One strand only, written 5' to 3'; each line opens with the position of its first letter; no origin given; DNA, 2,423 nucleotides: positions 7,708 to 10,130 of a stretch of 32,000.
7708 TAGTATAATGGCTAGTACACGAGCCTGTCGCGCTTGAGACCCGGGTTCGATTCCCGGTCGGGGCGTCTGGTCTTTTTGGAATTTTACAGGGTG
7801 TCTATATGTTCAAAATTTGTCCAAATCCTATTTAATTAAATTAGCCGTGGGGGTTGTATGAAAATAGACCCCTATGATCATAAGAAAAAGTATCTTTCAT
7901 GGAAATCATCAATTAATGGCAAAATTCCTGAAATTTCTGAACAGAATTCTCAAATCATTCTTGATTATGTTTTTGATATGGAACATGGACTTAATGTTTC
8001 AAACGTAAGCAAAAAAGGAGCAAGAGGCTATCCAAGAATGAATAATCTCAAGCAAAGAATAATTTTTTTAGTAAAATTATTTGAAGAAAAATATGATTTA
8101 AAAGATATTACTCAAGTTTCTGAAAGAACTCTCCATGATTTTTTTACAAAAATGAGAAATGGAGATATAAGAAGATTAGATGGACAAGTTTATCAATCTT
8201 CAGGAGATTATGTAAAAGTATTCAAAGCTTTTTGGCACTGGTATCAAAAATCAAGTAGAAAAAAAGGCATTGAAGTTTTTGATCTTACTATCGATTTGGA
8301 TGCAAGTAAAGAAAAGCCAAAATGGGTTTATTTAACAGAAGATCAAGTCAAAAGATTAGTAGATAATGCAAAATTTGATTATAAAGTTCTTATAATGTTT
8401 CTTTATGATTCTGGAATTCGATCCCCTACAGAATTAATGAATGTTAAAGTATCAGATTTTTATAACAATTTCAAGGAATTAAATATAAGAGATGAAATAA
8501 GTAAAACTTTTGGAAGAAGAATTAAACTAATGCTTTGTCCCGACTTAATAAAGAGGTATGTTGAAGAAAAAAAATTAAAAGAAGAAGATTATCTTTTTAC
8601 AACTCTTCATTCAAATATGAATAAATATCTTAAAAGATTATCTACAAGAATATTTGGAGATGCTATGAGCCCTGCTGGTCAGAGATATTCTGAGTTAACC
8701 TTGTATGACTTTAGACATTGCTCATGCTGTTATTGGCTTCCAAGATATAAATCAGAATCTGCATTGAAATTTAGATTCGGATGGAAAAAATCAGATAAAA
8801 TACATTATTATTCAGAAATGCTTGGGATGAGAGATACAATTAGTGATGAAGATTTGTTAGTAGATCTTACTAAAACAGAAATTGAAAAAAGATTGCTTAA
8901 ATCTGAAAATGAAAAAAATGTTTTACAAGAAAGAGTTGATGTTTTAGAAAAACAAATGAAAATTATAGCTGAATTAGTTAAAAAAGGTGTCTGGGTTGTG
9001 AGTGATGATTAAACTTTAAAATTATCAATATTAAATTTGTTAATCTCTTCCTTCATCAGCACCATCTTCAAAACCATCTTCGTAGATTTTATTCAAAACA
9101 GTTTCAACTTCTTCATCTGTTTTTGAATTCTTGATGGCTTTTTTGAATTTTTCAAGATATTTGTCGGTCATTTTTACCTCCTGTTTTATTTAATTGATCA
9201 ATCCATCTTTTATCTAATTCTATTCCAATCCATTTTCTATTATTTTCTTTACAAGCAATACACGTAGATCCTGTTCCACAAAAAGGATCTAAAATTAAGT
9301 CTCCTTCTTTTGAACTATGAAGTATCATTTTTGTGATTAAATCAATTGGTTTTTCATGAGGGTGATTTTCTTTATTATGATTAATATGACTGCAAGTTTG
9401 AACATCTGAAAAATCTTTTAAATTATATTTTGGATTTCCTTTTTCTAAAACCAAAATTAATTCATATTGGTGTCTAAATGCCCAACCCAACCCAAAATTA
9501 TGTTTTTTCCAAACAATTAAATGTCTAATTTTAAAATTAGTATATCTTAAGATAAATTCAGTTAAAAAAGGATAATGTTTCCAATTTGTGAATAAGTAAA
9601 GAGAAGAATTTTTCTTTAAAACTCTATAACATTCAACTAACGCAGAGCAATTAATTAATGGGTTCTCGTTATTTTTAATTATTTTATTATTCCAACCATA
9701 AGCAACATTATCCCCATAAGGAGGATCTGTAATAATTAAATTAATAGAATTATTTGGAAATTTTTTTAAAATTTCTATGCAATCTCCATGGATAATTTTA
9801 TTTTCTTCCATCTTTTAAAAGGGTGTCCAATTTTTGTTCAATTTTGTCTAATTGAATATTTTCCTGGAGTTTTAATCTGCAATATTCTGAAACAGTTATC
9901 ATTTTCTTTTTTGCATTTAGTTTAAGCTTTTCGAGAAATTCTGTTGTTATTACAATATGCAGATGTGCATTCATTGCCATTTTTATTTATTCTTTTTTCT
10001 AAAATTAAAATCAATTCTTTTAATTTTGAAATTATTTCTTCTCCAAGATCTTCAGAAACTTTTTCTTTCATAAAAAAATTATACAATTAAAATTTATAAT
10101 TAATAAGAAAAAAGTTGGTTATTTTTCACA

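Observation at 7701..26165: ~18.4-kb integrated element at tRNA-Asp, bounded by a 12-nt direct repeat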

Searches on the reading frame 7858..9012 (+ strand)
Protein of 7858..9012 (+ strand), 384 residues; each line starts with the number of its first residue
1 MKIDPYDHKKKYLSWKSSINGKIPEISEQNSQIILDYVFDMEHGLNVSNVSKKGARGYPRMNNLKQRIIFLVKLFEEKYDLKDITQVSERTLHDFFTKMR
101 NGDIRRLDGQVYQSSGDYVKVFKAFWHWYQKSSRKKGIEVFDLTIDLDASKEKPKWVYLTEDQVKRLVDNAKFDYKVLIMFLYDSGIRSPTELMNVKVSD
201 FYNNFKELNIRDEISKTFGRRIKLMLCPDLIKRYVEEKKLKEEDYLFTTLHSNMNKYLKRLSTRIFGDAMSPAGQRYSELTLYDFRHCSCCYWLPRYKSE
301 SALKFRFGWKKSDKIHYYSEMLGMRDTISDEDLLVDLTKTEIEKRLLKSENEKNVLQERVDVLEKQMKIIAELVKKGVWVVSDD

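Call 8: search_protein_families(library=pfam, proteins=[window:7858-9012:+], max_evalue=0.01)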
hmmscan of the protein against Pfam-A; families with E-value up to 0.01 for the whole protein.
window:7858-9012:+ (384 aa): 1 family
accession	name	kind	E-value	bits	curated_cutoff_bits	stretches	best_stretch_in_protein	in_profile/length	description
PF00589.27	Phage_integrase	-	4.8e-07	30.2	27.1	1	158-318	2-165/172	Phage integrase family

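Call 12: find_encoding_contigs(protein=window:7858-9012:+, flank=10000, max_places=6)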
Protein window:7858-9012:+ (384 aa): 3 contigs read that carry it; 1 place shown.
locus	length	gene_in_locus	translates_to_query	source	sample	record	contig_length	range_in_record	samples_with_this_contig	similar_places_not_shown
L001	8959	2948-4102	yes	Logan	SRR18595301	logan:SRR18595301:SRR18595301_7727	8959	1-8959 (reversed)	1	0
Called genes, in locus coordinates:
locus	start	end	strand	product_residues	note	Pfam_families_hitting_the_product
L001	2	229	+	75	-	?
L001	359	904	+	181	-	-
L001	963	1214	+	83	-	-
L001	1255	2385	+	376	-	PF00685:Sulfotransfer_1, PF13469:Sulfotransfer_3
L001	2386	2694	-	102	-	-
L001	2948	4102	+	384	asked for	PF00589:Phage_integrase (weak)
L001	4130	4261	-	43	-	-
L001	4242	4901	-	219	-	PF01170:UPF0020 (faint), PF09445:Methyltransf_15 (faint), PF01555:N6_N4_Mtase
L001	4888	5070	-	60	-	-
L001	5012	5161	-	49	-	-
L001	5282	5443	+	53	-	-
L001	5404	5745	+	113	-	PF04956:TrbC, PF18895:T4SS_pilin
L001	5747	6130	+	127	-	-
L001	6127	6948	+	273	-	PF18895:T4SS_pilin (weak)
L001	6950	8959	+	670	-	?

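Call 27: search_protein_families(library=ncbifam, proteins=[window:7858-9012:+], max_evalue=0.01)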
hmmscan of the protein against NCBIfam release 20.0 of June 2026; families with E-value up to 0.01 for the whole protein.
window:7858-9012:+ (384 aa): 2 families
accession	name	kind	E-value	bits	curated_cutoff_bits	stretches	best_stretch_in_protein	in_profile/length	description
NF040815.2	recomb_XerA_Arch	equivalog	4.7e-10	39.5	220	1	71-253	23-189/263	site-specific tyrosine recombinase/integron integrase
TIGR02249.1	integrase_gron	subfamily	0.00012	21.5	265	1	148-235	91-174/315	integron integrase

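Call 29: find_homologous_proteins(query=window:7858-9012:+, max_evalue=0.00001)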
Query window:7858-9012:+ (384 aa): 2381 proteins with E <= 0.00001 among 4668 candidates; the best 120 are listed.
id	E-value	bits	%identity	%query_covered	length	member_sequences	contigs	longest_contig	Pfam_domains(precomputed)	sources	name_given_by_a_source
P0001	6.6e-255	863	100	100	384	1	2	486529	PF00589.28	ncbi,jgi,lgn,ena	ncbi:MAG: tyrosine-type recombinase/integrase [Candidatus Pacearchaeota archaeon]|jgi:integrase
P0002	3.6e-200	683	76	98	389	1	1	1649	PF00589.28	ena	-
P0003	3.4e-199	680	78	97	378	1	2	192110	PF00589.28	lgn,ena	-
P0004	1.5e-198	678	74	100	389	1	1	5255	PF00589.28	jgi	-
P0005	2.2e-198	677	77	100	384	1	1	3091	-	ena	-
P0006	1.5e-197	674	76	99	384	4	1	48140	PF00589.28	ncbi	ncbi:MAG: tyrosine-type recombinase/integrase [Nanobdellota archaeon]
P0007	3.3e-197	673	75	99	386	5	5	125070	PF00589.28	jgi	jgi:integrase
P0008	9.5e-197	672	75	100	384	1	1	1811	PF00589.28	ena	-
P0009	6.5e-196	669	75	100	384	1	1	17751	PF00589.28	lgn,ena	-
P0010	6.9e-195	665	79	97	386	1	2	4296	-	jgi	jgi:hypothetical protein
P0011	1.8e-194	664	74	100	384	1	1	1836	PF00589.28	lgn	-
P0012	4.1e-194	663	74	99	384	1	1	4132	-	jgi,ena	-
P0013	6.1e-194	662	73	99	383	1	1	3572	PF00589.28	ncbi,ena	-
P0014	5.2e-193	659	72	100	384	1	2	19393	-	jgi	jgi:hypothetical protein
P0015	2.3e-192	657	74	100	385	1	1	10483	-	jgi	-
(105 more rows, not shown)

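Call 30: find_related_loci(query=window:7858-9012:+, collection=metagenome_contigs, flank=10000)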
Query window:7858-9012:+ (384 aa) in metagenome_contigs; peptide patterns used: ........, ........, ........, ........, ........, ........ (x = any residue, [..] = any of these).
598 stretches matched a pattern (row limit reached: there are more); 521 encode a relative of the query (tblastn E <= 1e-3); the best 80 are kept; 80 distinct loci.
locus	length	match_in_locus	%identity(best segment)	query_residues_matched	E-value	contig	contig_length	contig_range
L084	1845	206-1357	74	1-384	0e+0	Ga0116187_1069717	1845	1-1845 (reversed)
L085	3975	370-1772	74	1-381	0e+0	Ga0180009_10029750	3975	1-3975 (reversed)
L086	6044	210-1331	76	1-374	0e+0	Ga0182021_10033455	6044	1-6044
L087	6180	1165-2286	74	1-374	0e+0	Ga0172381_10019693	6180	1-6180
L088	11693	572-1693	74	1-374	0e+0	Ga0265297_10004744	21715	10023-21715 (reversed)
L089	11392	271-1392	72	1-374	0e+0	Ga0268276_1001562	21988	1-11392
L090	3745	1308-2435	71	1-376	0e+0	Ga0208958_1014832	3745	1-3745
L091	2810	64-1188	70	1-375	0e+0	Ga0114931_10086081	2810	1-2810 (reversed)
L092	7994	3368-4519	69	1-384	0e+0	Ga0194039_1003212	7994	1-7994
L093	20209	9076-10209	67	1-378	0e+0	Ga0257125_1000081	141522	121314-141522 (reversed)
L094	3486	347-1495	68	1-383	0e+0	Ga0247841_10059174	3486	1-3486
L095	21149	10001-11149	66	1-382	6e-178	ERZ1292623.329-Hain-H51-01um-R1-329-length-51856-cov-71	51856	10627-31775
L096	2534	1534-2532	77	1-333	0e+0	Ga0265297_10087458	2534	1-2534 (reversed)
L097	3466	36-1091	72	1-352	0e+0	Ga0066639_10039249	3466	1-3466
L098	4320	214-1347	66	1-378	0e+0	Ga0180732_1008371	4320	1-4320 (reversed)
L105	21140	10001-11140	64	1-380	2e-173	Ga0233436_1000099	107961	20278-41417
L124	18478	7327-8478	63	1-384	9e-169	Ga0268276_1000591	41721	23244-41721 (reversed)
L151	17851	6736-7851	63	1-372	6e-165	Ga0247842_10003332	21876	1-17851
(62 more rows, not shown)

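Call 52: search_protein_families(library=phrogs, proteins=[window:7858-9012:+], max_evalue=0.01)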
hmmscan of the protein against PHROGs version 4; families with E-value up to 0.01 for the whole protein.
window:7858-9012:+ (384 aa): 2 families
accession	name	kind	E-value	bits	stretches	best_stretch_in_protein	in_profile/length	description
phrog_1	-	integration and excision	4.1e-16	60.4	1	65-310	195-423/611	integrase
phrog_216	-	integration and excision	6.8e-10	39.5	1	157-316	54-219/301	integrase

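Call 55: search_solved_structures(query=window:7858-9012:+, max_evalue=0.1)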
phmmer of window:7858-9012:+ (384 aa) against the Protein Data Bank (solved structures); distinct sequences matched with E-value up to 0.1: 2.
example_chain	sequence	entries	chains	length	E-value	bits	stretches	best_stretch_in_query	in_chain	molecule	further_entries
4a8e_A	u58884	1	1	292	0.00025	23.5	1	157-296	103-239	PROBABLE TYROSINE RECOMBINASE XERC-LIKE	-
5hxy_A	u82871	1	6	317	0.00033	23.1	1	102-249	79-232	Tyrosine recombinase XerA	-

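Call 59: search_dna_similar(query=window:7858-9012:+, collection=phages, mode=protein, max_rows=12)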
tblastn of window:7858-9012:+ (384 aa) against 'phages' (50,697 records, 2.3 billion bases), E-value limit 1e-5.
No match.

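Call 67: search_solved_structures(query=A1, max_evalue=0.001, show_alignments=1)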
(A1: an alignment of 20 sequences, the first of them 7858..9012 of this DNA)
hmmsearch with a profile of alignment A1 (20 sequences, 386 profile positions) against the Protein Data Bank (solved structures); distinct sequences matched with E-value up to 0.001: 0.

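Call 68: search_dna_similar(query=window:7858-9012:+, collection=plasmids, mode=protein, max_rows=10, max_evalue=0.001)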
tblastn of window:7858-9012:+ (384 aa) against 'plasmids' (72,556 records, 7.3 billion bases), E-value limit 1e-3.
No match.

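Call 69: find_related_loci(query=window:7858-9012:+, collection=viral_contigs, flank=10000)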
Query window:7858-9012:+ (384 aa) in viral_contigs; peptide patterns used: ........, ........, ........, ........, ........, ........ (x = any residue, [..] = any of these).
8 stretches matched a pattern, but none encodes a relative of the query by tblastn (E <= 1e-3).

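Call 78: search_protein_families(library=pfam, proteins=[L105:12425-15448:-, L105:15478-16542:-, L105:11635-12114:-, L105:12121-12450:-, L151:8911-14049:-, L151:8126-8797:+, L124:8492-9718:-, L124:10176-10829:-, L124:10924-11868:-], max_evalue=0.001)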
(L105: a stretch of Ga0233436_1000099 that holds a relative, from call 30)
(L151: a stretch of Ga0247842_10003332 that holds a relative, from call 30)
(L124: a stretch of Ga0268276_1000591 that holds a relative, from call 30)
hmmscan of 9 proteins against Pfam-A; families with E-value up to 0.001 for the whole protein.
L105:12425-15448:- (1007 aa): 5 families
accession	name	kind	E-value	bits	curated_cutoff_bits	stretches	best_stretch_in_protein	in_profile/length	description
PF00266.25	Aminotran_5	-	1.4e-112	376.8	21.5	1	18-392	1-370/371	Aminotransferase class-V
PF00155.27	Aminotran_1_2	-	1.4e-09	38.1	19.7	1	64-192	47-187/361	Aminotransferase class I and II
PF13847.12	Methyltransf_31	-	8.8e-07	29.2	27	1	789-936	2-130/145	Methyltransferase domain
PF01053.26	Cys_Met_Meta_PP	-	1.7e-06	27.3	27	1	92-192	79-175/381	Cys/Met metabolism PLP-dependent enzyme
PF01041.23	DegT_DnrJ_EryC1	-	0.00026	20.8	19.8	1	77-196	40-151/360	DegT/DnrJ/EryC1/StrS aminotransferase family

L105:15478-16542:- (354 aa): 8 families
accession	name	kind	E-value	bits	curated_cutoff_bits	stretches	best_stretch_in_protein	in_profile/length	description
PF13412.12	HTH_24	-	1.3e-22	79.6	21.9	2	201-247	1-47/48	Winged helix-turn-helix DNA-binding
PF13404.12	HTH_AsnC-type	-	1.3e-12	47.8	27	2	204-242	4-42/42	AsnC-type helix-turn-helix domain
PF01037.27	AsnC_trans_reg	-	3.4e-10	40.1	25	1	98-158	3-61/73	Lrp/AsnC ligand binding domain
PF01047.28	MarR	-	3.2e-07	30.6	24.6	0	201-244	1-44/59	MarR family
PF12802.13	MarR_2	-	5.3e-07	30.2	27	0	48-78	21-51/61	MarR family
PF12840.13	HTH_20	-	5.6e-07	29.9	27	0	36-78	7-49/51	Helix-turn-helix domain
PF01978.25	TrmB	-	0.00025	21.3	25.6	0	201-248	6-53/68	Sugar-specific transcriptional regulator TrmB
PF00196.25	GerE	-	0.00031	20.7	23.5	0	30-74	2-44/57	Bacterial regulatory proteins, luxR family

L105:11635-12114:- (159 aa): 0 families

L105:12121-12450:- (109 aa): 2 families
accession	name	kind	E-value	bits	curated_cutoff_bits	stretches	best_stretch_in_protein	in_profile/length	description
PF13649.12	Methyltransf_25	-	0.00014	22.9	27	1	58-105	1-50/97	Methyltransferase domain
PF03848.20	TehB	-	0.00085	19.2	20.4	1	47-98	23-74/193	Tellurite resistance protein TehB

L151:8911-14049:- (1712 aa): 3 families
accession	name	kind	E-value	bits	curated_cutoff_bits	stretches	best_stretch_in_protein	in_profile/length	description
PF13229.12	Beta_helix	-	9e-20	71.3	25.9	4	520-662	16-157/158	Right handed beta helix region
PF05048.19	NosD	-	2.5e-13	50.4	23.6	3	290-387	70-169/212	Periplasmic copper-binding protein (NosD)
PF19077.6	Big_13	-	6.8e-10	39.8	27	0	1075-1120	56-102/102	Bacterial Ig-like domain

L151:8126-8797:+ (223 aa): 0 families

L124:8492-9718:- (408 aa): 0 families

L124:10176-10829:- (217 aa): 0 families

L124:10924-11868:- (314 aa): 12 families
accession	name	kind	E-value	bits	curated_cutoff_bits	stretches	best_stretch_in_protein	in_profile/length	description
PF13412.12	HTH_24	-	3.8e-22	78.1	21.9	2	2-49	1-48/48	Winged helix-turn-helix DNA-binding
PF13404.12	HTH_AsnC-type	-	4.9e-19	68.3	27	2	2-43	1-42/42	AsnC-type helix-turn-helix domain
PF01047.28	MarR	-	3.7e-09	36.8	24.6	0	8-51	7-50/59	MarR family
PF25212.1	HVO_A0114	-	8.2e-07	29.2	27.6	0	172-220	20-68/84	HVO_A0114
PF12840.13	HTH_20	-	6.8e-06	26.4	27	0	19-49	19-49/51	Helix-turn-helix domain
PF08279.18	HTH_11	-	2.4e-05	24.6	25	0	178-216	4-43/55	HTH domain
PF04182.18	B-block_TFIIIC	-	0.0003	21.2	22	0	24-53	24-53/73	B-block binding subunit of TFIIIC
PF13545.12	HTH_Crp_2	-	0.00042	20.7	27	0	23-56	27-62/70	Crp-like helix-turn-helix domain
PF01022.26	HTH_5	-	0.00043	20.5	22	0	17-50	14-47/47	Bacterial regulatory protein, arsR family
PF22451.2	NirdL-like_HTH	-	0.00052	20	27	0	17-48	15-46/47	Siroheme decarboxylase NirDL-like HTH domain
PF01978.25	TrmB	-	0.0007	19.8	25.6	0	4-53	8-57/68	Sugar-specific transcriptional regulator TrmB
PF08220.18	HTH_DeoR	-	0.00083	19.5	21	0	178-222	4-48/57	DeoR-like helix-turn-helix domain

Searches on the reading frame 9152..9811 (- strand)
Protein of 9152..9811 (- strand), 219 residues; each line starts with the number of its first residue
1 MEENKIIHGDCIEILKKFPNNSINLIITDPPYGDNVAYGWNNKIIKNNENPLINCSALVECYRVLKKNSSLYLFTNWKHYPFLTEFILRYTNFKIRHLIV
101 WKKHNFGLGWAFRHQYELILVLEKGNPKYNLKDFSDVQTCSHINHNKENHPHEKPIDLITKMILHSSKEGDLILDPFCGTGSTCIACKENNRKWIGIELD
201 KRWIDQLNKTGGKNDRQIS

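Call 8: search_protein_families(library=pfam, proteins=[window:9152-9811:-], max_evalue=0.01)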
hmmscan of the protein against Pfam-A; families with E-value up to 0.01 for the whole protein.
window:9152-9811:- (219 aa): 5 families
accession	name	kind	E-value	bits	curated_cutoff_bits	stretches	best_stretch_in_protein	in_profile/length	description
PF01555.25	N6_N4_Mtase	-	1.2e-36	127.2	26.7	1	23-208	1-220/221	DNA methylase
PF01170.24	UPF0020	-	8.4e-07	29.3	22.3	0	167-185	26-44/197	RMKL-like, methyltransferase domain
PF09445.16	Methyltransf_15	-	7.5e-06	26.1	22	0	172-207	3-38/165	RNA cap guanine-N2 methyltransferase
PF02384.22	N6_Mtase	-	0.0039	17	20.4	0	4-49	107-148/311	N-6 DNA Methylase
PF08241.18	Methyltransf_11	-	0.0083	17.2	21.2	0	175-214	2-41/95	Methyltransferase domain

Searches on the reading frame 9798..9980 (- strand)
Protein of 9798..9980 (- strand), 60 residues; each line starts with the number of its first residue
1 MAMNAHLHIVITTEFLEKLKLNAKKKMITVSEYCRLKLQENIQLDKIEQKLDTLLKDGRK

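Call 52: search_protein_families(library=phrogs, proteins=[window:9798-9980:-], max_evalue=0.01)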
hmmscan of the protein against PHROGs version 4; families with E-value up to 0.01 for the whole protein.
window:9798-9980:- (60 aa): 0 families
